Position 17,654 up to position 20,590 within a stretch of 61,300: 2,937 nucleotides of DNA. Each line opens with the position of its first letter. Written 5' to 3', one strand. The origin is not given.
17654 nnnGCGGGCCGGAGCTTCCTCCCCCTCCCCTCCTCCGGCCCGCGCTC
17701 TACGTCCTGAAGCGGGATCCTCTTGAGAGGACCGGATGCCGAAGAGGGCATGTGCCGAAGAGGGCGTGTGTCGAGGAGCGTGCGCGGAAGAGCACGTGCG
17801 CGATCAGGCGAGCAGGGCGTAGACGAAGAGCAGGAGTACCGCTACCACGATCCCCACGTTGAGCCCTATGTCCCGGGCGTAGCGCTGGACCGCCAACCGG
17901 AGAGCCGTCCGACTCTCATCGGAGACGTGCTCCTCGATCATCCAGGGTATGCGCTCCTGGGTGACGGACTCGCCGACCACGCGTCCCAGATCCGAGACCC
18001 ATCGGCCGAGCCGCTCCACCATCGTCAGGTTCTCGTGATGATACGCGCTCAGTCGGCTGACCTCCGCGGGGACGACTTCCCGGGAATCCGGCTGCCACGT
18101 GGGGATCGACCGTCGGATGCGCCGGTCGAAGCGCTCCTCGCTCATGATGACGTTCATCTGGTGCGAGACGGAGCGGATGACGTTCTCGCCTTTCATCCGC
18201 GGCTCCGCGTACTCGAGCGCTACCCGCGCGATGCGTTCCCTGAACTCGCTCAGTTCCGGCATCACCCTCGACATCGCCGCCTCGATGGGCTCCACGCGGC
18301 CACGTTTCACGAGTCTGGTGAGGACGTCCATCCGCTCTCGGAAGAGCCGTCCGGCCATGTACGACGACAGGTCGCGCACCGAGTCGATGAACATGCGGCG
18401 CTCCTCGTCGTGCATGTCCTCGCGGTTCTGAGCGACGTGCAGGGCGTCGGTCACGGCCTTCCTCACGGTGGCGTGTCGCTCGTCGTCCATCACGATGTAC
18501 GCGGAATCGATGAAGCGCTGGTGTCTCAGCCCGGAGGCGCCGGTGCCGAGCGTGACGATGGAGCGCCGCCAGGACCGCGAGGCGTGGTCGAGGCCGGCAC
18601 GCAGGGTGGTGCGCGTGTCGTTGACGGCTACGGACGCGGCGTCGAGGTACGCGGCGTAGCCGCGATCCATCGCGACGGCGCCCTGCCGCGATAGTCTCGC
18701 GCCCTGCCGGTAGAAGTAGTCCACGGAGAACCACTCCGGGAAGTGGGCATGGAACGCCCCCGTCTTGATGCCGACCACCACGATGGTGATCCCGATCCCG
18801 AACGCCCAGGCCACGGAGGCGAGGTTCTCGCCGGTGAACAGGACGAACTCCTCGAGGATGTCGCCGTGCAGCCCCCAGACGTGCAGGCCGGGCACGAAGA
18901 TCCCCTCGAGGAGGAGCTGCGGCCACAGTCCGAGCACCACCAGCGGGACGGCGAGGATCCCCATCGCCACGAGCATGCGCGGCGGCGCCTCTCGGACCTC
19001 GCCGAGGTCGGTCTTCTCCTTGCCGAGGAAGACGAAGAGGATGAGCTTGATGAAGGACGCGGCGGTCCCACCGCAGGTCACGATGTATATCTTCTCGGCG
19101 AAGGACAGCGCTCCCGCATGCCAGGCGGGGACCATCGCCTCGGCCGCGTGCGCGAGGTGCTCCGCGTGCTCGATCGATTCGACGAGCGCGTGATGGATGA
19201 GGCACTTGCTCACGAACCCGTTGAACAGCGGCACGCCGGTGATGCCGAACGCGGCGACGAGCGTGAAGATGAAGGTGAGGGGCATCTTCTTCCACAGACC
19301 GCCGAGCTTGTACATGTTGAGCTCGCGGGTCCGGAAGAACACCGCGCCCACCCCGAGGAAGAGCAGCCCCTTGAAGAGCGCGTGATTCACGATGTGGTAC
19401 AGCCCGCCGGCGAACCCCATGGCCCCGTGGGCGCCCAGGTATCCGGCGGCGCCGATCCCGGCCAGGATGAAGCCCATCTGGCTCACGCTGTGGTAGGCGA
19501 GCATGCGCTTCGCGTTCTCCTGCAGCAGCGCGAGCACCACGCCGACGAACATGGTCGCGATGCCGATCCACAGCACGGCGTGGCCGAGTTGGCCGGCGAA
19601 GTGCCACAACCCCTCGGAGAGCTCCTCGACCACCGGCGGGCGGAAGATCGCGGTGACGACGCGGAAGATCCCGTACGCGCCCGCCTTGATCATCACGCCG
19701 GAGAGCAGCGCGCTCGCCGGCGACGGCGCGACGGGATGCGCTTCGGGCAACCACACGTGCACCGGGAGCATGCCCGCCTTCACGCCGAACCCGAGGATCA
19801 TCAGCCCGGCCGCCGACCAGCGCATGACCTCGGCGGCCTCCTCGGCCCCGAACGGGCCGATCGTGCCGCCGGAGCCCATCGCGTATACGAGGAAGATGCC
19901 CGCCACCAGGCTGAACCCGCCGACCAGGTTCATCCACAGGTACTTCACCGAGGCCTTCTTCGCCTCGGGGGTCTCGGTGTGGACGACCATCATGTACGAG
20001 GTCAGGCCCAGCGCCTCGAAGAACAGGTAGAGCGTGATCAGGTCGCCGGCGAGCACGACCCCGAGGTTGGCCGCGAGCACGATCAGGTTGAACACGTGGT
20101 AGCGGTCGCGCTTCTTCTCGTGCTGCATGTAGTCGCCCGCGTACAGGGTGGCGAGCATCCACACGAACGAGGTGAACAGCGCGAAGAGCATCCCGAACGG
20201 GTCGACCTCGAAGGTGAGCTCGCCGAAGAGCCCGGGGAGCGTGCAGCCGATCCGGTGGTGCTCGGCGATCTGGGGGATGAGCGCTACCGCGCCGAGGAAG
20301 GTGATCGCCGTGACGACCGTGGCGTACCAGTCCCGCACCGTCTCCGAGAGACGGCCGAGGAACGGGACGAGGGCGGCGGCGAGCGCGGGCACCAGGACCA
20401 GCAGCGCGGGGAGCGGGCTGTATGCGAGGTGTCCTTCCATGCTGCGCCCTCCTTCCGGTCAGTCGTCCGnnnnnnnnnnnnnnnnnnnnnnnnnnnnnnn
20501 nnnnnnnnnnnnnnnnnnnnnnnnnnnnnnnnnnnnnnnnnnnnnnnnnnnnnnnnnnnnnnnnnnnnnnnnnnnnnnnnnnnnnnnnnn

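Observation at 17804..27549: Redox-module-free Mrp-type operon with Mbh-like gene order, split MrpA and four antiporter-like subunits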

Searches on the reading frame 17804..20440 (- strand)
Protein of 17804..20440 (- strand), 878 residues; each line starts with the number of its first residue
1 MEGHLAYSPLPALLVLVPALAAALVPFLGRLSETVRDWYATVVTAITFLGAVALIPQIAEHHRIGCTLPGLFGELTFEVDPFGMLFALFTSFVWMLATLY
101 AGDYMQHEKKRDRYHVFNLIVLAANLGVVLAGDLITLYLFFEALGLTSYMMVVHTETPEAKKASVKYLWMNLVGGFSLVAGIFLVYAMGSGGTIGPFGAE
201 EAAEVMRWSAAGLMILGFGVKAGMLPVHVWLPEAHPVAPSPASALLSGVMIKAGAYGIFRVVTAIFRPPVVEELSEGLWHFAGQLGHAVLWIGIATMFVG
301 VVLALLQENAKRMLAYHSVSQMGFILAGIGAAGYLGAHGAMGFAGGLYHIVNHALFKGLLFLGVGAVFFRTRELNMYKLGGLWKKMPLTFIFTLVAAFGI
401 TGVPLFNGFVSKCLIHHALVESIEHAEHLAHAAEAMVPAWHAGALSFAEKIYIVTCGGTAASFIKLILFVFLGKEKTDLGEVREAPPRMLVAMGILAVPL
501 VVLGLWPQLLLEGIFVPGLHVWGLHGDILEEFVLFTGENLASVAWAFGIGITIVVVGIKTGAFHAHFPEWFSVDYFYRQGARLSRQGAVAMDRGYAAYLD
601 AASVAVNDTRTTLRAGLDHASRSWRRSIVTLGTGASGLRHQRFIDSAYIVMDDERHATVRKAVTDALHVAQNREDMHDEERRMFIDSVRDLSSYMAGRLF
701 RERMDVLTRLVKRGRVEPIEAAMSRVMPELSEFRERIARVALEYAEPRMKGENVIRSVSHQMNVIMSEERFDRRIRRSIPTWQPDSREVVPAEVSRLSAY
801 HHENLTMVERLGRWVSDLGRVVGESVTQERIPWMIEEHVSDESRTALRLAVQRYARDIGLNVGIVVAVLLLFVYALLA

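Call 5: search_protein_families(library=pfam, proteins=[window:17804-20440:-], max_evalue=0.01)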
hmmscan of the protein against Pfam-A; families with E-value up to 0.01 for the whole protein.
window:17804-20440:- (878 aa): 3 families
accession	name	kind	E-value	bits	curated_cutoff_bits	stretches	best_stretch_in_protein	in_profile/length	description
PF00361.26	Proton_antipo_M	-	1.8e-56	192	21.5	1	131-421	1-277/294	NADH:quinone oxidoreductase/Mrp antiporter, TM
PF00662.26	Proton_antipo_N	-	6e-06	26.5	24.5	1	74-114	10-50/51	NADH-Ubiquinone oxidoreductase (complex I), chain 5 N-terminus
PF10125.14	NADHdeh_related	-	0.00033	20.5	27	1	118-229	74-183/218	NADH dehydrogenase I, subunit N related protein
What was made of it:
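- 18881..20440 (-): Terminal subunit ('A-like'), residues 1-520: a 14-TM antiporter core of MbhH/MbsH'/MrpA-N type. Proton_antipo_M, 192 bits (call 5).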

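Call 6: search_protein_families(library=ncbifam, proteins=[window:17804-20440:-], max_evalue=0.01)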
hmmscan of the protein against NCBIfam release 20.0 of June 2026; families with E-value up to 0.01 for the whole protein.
window:17804-20440:- (878 aa): 74 families (the best 25 are shown)
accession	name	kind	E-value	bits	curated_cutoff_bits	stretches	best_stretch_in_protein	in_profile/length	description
NF006419.0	PRK08668.1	equivalog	8.5e-92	308.8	617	1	14-555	7-517/613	NADH dehydrogenase subunit M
NF006240.0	PRK08376.1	subfamily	8.5e-90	302.1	662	1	9-519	5-504/521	putative monovalent cation/H+ antiporter subunit D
NF005086.0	PRK06521.1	equivalog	3.2e-88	296.8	667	1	14-513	10-498/669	hydrogenase 4 subunit B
NF009310.0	PRK12668.1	equivalog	2.5e-83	280.8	564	1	20-611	15-524/584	Na(+)/H(+) antiporter subunit D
NF005561.0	PRK07234.1-1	equivalog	4.1e-73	247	718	1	11-426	9-412/569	putative monovalent cation/H+ antiporter subunit D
NF009285.0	PRK12645.1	equivalog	4.7e-66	223.6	1028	1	13-595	6-587/804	Na+/H+ antiporter subunit A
NF006418.0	PRK08667.1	equivalog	1.3e-65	222.2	794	1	20-512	14-491/644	hydrogenase membrane subunit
TIGR00940.1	2a6301s01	subfamily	5.5e-62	210.2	920.45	1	15-579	5-564/793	monovalent cation:proton antiporter subunit A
NF009287.0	PRK12647.1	equivalog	6.6e-61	206.8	937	1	13-513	5-473/773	putative monovalent cation/H+ antiporter subunit A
TIGR01972.1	NDH_I_M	subfamily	2.2e-60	204.8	263.8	1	13-512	3-473/486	NADH-quinone oxidoreductase subunit M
NF005141.0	PRK06590.1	equivalog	7.2e-60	203.6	556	1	12-528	6-477/615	NADH-quinone oxidoreductase subunit L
NF009288.0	PRK12648.1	equivalog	4.6e-58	197.1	1104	1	12-514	4-478/954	monovalent cation/H+ antiporter subunit A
NF006236.0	PRK08375.1-1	equivalog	2.5e-56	191.6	663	1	13-512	11-486/493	putative monovalent cation/H+ antiporter subunit D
NF009306.0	PRK12663.1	equivalog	2.2e-55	188.4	542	1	14-512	8-472/498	Na+/H+ antiporter subunit D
NF005140.0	PRK06589.1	equivalog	1e-54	186.2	470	1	14-422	16-410/489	putative monovalent cation/H+ antiporter subunit D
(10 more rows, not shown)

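Call 8: find_homologous_proteins(query=window:17804-20440:-)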
Query window:17804-20440:- (878 aa): 4381 proteins with E <= 0.001 among 8000 candidates; the best 120 are listed.
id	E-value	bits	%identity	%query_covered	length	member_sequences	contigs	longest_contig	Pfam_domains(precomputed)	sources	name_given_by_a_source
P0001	0.0e+0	1960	100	100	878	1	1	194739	PF00662.27,PF00361.26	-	-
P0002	0.0e+0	1265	65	99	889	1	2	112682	PF00361.26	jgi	-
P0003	0.0e+0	1252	63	100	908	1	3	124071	PF10125.15,PF00361.26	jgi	-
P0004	0.0e+0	1247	63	99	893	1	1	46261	PF00361.26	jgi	-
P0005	0.0e+0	1215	62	99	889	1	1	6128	PF00662.27,PF10125.15,PF00361.26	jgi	-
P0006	0.0e+0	1207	62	99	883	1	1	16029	PF00662.27,PF00361.26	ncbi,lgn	-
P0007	0.0e+0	1206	62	100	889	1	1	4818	PF00361.26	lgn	-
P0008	0.0e+0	1204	62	99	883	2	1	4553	PF10125.15,PF00361.26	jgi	jgi:hydrogenase-4 component B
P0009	0.0e+0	1195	61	100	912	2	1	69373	PF10125.15,PF00361.26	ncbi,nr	ncbi:MAG: complex I subunit 5 family protein [Actinomycetota bacterium]|nr:complex I subunit 5 famil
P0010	0.0e+0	1171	60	100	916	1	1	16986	PF00662.27,PF10125.15,PF00361.26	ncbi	-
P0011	0.0e+0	1159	60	99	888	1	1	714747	PF00361.26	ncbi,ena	-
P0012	0.0e+0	1155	60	99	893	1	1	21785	PF00662.27,PF00361.26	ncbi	-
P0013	0.0e+0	1065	57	98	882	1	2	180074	PF00361.26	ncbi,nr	ncbi:MAG: NADH dehydrogenase [Coriobacteriia bacterium]|nr:NADH dehydrogenase [Coriobacteriia bacter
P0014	0.0e+0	1061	57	100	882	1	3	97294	PF00662.27,PF00361.26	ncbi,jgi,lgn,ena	jgi:formate hydrogenlyase subunit 3/multisubunit Na+/H+ antiporter MnhD subunit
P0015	0.0e+0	1053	56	99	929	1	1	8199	PF00361.26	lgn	-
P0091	2.4e-258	878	50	97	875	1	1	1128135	PF00361.26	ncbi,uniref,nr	ncbi:complex I subunit 5 family protein [Coriobacteriia bacterium Es71-Z0120]|uniref:complex I subun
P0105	5.2e-245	833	49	98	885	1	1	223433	PF00662.27,PF00361.26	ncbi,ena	-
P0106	3.6e-240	817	62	71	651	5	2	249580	PF00662.27,PF00361.26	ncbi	-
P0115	6.1e-206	704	46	97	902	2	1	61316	PF00662.27,PF00361.26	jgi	jgi:formate hydrogenlyase subunit 3/multisubunit Na+/H+ antiporter MnhD subunit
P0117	1.0e-203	697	44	96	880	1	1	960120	PF00361.26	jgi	jgi:formate hydrogenlyase subunit 3/multisubunit Na+/H+ antiporter MnhD subunit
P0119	3.1e-203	695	44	97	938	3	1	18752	PF00361.26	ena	-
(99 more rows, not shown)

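Call 9: find_related_loci(query=window:17804-20440:-, collection=genome_contigs, flank=10000)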
Query window:17804-20440:- (878 aa) in genome_contigs; peptide patterns used: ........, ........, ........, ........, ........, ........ (x = any residue, [..] = any of these).
70 stretches matched a pattern; 48 encode a relative of the query (tblastn E <= 1e-3); 48 distinct loci.
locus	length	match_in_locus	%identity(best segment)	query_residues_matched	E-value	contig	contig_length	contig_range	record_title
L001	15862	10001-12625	62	1-873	0e+0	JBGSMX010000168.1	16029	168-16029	MAG: Coriobacteriia bacterium isolate JTS-AC241 k141_3521502, whole genome shotgun sequence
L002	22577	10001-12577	57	3-861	0e+0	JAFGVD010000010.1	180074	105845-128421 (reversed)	MAG: Coriobacteriia bacterium isolate ZodW_Metabat.125 k87_2480639, whole genome shotgun sequence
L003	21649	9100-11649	57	4-861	0e+0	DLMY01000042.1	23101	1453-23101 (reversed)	MAG TPA_asm: Actinobacteria bacterium UBA7524 UBA7524_contig_6680, whole genome shotgun sequence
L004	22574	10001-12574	56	6-865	0e+0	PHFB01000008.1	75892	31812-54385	MAG: Actinobacteria bacterium HGW-Actinobacteria-1 bjp_ig2102_scaffold_299, whole genome shotgun sequence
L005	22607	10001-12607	54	7-876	0e+0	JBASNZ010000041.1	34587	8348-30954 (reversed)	MAG: Coriobacteriia bacterium isolate MFD12108_ilm_asm_bin9 k127_114413, whole genome shotgun sequence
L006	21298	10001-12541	55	28-876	0e+0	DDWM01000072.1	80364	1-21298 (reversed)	MAG TPA_asm: Actinobacteria bacterium UBA2286 UBA2286_contig_16669, whole genome shotgun sequence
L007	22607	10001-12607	53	1-864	0e+0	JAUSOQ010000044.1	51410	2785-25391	MAG: Coriobacteriia bacterium isolate E21_maxbin.048 E21_k141_67541, whole genome shotgun sequence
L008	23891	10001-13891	56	4-866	0e+0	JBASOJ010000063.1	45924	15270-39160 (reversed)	MAG: Coriobacteriia bacterium isolate MFD12108_ilm_asm_bin10 k127_48908, whole genome shotgun sequence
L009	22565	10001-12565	55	22-876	0e+0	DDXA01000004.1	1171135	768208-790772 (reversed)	MAG TPA_asm: Actinobacteria bacterium UBA2272 UBA2272_contig_7, whole genome shotgun sequence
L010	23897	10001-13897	55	22-859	0e+0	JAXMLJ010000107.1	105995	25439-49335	MAG: Coriobacteriia bacterium isolate L4_metabat.bin.19_sub k141_113165, whole genome shotgun sequence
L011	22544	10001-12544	54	26-876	0e+0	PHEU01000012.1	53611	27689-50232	MAG: Actinobacteria bacterium HGW-Actinobacteria-6 08E140C01_scaffold_495, whole genome shotgun sequence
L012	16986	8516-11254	60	1-878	0e+0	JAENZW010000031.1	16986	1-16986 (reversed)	MAG: Actinomycetota bacterium isolate BM5_bin.17 BM5_bin17_NODE_697_length_16986_cov_23.949442, whole genome shotgun seq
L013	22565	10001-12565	55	22-876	0e+0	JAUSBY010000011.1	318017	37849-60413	MAG: Coriobacteriia bacterium isolate E9_concoct.bin.49 E9_k141_7066, whole genome shotgun sequence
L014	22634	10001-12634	57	1-876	0e+0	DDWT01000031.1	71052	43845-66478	MAG TPA_asm: Actinobacteria bacterium UBA2279 UBA2279_contig_2939, whole genome shotgun sequence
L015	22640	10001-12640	60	1-873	0e+0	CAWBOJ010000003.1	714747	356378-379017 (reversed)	MAG: uncultured Actinomycetota bacterium isolate MFD04716.bin.2.67 genome assembly, contig: contig_28718, whole genome s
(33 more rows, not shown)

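Call 12: find_encoding_contigs(protein=P0091, flank=10000, max_places=2)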
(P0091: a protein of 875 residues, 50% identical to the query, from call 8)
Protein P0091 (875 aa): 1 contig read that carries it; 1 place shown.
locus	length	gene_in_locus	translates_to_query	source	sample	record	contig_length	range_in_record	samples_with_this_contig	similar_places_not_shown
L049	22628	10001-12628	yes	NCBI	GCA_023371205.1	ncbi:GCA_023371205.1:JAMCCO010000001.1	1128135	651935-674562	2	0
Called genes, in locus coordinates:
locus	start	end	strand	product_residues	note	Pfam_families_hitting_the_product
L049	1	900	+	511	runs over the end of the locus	PF02934:GatB_N, PF02637:GatB_Yqey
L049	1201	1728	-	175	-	PF13560:HTH_31, PF01381:HTH_3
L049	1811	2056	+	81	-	-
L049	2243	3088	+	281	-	PF00990:GGDEF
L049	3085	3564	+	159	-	PF01899:MNHE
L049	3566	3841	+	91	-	PF04066:MrpF_PhaF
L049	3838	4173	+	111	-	PF03334:PhaG_MnhG_YufB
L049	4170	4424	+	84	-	PF13244:MbhD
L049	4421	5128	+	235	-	PF20501:MbhE, PF04039:MnhB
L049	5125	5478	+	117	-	PF00420:Oxidored_q2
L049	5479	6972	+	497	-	PF10125:NADHdeh_related, PF00361:Proton_antipo_M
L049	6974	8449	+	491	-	PF00361:Proton_antipo_M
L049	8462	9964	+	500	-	PF00361:Proton_antipo_M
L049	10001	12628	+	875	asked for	PF00361:Proton_antipo_M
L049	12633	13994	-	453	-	PF05977:MFS_3, PF07690:MFS_1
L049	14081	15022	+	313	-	PF00005:ABC_tran, PF13304:AAA_21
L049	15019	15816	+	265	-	PF12679:ABC2_membrane_2, PF12698:ABC2_membrane_3 (weak)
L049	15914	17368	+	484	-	PF17767:NAPRTase_N, PF02749:QRPTase_N (faint), PF04095:NAPRTase (weak), PF17956:NAPRTase_C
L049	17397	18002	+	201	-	PF00857:Isochorismatase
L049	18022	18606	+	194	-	PF02525:Flavodoxin_2 (weak), PF03358:FMN_red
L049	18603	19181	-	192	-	-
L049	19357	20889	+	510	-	PF02310:B12-binding, PF04055:Radical_SAM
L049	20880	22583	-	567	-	PF01663:Phosphodiest, PF01676:Metalloenzyme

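Call 13: find_encoding_contigs(protein=P0011, flank=10000, max_places=2)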
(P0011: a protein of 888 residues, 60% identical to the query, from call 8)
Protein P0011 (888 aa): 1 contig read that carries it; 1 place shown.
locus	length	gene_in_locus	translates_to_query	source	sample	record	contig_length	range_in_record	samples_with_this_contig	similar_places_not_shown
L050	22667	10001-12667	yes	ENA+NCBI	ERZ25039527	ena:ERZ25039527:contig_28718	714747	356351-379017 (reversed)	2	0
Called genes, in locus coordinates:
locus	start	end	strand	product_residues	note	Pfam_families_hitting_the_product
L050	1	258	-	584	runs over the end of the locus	PF00989:PAS, PF08448:PAS_4 (weak), PF13188:PAS_8 (faint), PF13426:PAS_9 (weak), PF00989:PAS (weak), PF13426:PAS_9, PF00512:HisKA, PF02518:HATPase_c, +1 more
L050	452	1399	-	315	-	PF08240:ADH_N, PF16912:Glu_dehyd_C (weak), PF00107:ADH_zinc_N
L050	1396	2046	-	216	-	PF01035:DNA_binding_1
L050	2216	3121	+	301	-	PF00990:GGDEF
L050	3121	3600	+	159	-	PF01899:MNHE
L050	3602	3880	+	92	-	PF04066:MrpF_PhaF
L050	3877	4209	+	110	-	PF03334:PhaG_MnhG_YufB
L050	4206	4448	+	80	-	PF13244:MbhD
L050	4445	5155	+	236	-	PF20501:MbhE, PF04039:MnhB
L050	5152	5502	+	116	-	PF00420:Oxidored_q2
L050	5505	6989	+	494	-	PF10125:NADHdeh_related (weak), PF00361:Proton_antipo_M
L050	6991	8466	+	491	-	PF00662:Proton_antipo_N (weak), PF00361:Proton_antipo_M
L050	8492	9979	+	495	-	PF00662:Proton_antipo_N (weak), PF00361:Proton_antipo_M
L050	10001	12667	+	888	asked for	PF00361:Proton_antipo_M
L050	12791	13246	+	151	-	PF00027:cNMP_binding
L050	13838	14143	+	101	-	PF02823:ATP-synt_DE_N (weak)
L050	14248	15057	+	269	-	PF02735:Ku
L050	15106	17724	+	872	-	PF13298:LigD_N, PF01068:DNA_ligase_A_M, PF04679:DNA_ligase_A_C, PF21686:LigD_Prim-Pol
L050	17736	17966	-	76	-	-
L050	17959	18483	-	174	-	-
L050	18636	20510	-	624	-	-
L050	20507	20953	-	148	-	PF00383:dCMP_cyt_deam_1, PF14437:MafB19-deam, PF14439:Bd3614-deam (weak)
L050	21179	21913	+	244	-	PF03793:PASTA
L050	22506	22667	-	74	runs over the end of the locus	-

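Call 14: find_encoding_contigs(protein=window:17804-20440:-, flank=10000, max_places=3)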
Protein window:17804-20440:- (878 aa): no gene with exactly this product is on record in the collection.
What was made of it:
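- Tried and rejected: Look-up of the window's own protein in the contig index (call 14): not on record, so the source genome could not be extended.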

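Call 22: search_solved_structures(query=window:17804-20440:-, max_evalue=1e-20)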
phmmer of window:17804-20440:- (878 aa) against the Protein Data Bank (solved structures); distinct sequences matched with E-value up to 1e-20: 41.
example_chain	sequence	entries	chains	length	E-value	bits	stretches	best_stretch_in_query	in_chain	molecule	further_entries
6cfw_H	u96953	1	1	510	1.2e-63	218.5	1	13-520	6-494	Monovalent cation/H+ antiporter subunit D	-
6u8y_X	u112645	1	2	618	2.1e-46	161.4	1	11-512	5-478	NADH dehydrogenase subunit M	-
7qru_A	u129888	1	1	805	1.3e-42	148.9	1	16-520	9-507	Na+/H+ antiporter subunit A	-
6z16_A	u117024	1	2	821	4.9e-41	143.7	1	11-598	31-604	Multisubunit Na+/H+ antiporter, A subunit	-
6u8y_H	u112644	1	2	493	3.7e-35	124.2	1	9-416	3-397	NADH dehydrogenase subunit N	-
7z0s_C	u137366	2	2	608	3.4e-33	117.8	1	20-503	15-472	Formate hydrogenlyase subunit 3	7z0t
7qru_D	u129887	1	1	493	1.1e-32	116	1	75-415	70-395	Na+/H+ antiporter subunit D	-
6hum_F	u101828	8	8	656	1.6e-32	115.6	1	75-505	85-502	NADH dehydrogenase subunit 5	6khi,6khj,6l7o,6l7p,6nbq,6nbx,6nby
7d3u_D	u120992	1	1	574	4.2e-31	110.8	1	12-431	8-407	Monovalent Na+/H+ antiporter subunit D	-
8e9g_L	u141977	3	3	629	1e-28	102.9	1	13-418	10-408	NADH-quinone oxidoreductase, L subunit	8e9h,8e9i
9grx_F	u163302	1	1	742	6.3e-28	100.3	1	74-413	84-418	NAD(P)H-quinone oxidoreductase subunit 5, chloroplastic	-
8qby_L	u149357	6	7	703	9.5e-28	99.7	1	80-505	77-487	NADH dehydrogenase subunit L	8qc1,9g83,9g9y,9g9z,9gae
7ar7_L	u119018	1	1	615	1.1e-27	99.6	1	13-415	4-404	NADH-ubiquinone oxidoreductase chain 5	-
7aqq_L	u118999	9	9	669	1.4e-27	99.2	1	13-415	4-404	NADH-ubiquinone oxidoreductase chain 5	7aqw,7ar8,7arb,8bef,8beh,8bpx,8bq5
7wff_F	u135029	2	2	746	3e-27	98.1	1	74-414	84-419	NAD(P)H-quinone oxidoreductase subunit 5, chloroplastic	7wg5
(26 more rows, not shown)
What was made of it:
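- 18881..20440 (-): PDB hits: MbhH 218, MbsH' 161, MrpA 149 bits (call 22).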

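Call 46: predict_structure(alignment_id=A1)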
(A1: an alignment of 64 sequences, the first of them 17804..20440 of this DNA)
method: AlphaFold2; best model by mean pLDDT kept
length: 878 residues; sequences in the alignment: 64
mean_pLDDT: 84.9   pTM: 0.69
mean pLDDT of the five models: 84.9, 84.7, 82.7, 82.7, 81.4
residues with pLDDT >= 90: 530; 70-90: 203; 50-70: 68; < 50: 77
segments of 3 or more residues with pLDDT < 50: 620-637, 784-806, 809-811, 820-839
pLDDT, mean of each block of 10 residues (from residue 1): 77 98 96 96 98 96 92 89 95 97 90 94 96 95 91 84 85 92 93 83 89 94 77 84 89 92 89 75 94 94 93 93 97 94 96 94 96 94 96 95 90 97 95 84 95 97 95 90 96 96 94 94 90 92 95 94 76 70 83 85 78 61 39 47 84 94 95 87 95 96 91 80 89 94 95 94 93 87 46 39 44 51 44 44 58 51 65 54
secondary structure, 60 per line:
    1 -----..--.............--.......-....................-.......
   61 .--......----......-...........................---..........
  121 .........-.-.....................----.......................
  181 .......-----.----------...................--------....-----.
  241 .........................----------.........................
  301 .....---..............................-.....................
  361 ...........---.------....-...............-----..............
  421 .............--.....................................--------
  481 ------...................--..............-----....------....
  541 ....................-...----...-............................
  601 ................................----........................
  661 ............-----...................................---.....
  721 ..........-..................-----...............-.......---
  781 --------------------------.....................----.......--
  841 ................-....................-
elements in order (helices of 4 or more, strands of 3 or more residues): H10-22 H25-31 H33-52 H54-61 E64-69 E74-79 H81-107 H111-129 H134-153 H158-187 H204-222 H231-234 H240-265 H276-305 H310-338 H340-371 H382-385 H387-401 H407-433 H436-472 H487-505 H508-521 H527-530 H537-560 H573-632 H637-672 H678-712 H716-730 H732-749 H755-769 H771-777 H807-827 H832-838 H841-856 H858-877
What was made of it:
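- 18881..20440 (-): AlphaFold pLDDT is mostly above 90 (call 46).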
